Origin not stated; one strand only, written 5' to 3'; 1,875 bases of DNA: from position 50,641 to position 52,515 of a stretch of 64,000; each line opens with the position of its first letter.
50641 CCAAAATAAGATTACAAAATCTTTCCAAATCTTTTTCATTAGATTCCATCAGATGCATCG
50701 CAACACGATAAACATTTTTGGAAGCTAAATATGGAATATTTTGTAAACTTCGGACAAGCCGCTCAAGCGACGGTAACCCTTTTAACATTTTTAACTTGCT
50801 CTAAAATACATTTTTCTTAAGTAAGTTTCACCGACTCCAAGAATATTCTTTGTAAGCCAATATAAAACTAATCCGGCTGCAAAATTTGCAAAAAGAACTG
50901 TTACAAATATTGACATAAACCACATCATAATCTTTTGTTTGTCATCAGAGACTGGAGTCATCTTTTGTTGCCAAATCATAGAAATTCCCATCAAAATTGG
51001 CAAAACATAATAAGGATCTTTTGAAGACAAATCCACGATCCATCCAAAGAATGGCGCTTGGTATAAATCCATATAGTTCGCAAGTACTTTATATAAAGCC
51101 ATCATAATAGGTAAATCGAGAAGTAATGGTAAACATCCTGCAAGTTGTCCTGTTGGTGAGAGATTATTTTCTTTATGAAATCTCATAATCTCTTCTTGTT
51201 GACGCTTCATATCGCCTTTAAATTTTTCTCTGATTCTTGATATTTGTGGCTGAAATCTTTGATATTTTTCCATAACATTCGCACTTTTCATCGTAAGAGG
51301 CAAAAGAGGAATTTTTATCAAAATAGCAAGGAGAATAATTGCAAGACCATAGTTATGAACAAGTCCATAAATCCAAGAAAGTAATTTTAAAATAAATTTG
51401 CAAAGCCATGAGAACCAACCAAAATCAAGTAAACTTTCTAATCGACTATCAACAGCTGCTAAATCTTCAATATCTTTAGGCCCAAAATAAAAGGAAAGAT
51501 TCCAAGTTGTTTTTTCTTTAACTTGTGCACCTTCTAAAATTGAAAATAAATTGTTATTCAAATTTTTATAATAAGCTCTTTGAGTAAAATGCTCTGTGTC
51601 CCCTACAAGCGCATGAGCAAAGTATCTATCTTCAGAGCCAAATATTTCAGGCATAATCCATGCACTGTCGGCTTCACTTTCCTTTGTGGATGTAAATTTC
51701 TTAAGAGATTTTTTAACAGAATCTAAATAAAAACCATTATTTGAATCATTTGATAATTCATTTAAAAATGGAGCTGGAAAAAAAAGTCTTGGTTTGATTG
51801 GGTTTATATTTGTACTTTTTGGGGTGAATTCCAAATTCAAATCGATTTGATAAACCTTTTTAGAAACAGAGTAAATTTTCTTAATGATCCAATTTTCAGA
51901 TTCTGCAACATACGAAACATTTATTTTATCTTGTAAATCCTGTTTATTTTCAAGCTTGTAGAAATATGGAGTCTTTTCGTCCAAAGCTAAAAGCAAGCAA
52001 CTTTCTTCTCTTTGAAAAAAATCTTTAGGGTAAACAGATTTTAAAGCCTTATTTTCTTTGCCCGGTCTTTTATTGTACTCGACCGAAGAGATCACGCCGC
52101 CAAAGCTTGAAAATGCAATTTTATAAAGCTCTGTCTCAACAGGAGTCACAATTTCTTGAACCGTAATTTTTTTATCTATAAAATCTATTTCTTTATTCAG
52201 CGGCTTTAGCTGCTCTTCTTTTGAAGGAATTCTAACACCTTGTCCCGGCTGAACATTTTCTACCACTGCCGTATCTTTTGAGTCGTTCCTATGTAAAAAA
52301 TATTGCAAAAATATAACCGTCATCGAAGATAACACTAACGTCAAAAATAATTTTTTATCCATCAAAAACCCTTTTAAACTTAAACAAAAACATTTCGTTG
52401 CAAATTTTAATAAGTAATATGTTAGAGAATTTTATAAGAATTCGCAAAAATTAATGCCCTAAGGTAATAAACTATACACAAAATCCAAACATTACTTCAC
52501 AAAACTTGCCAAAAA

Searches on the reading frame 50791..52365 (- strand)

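Call 71: search_protein_families(library=pfam, proteins=[window:50791-52365:-], max_evalue=0.0001)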
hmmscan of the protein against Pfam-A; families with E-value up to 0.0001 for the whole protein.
window:50791-52365:- (524 aa): 2 families
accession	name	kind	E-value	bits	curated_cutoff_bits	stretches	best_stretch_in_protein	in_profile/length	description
PF02096.25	60KD_IMP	-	5e-50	170.1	35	1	339-516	1-160/163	60Kd inner membrane protein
PF14849.12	YidC_periplas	-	4.5e-17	63.3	24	1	75-327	3-282/283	YidC periplasmic domain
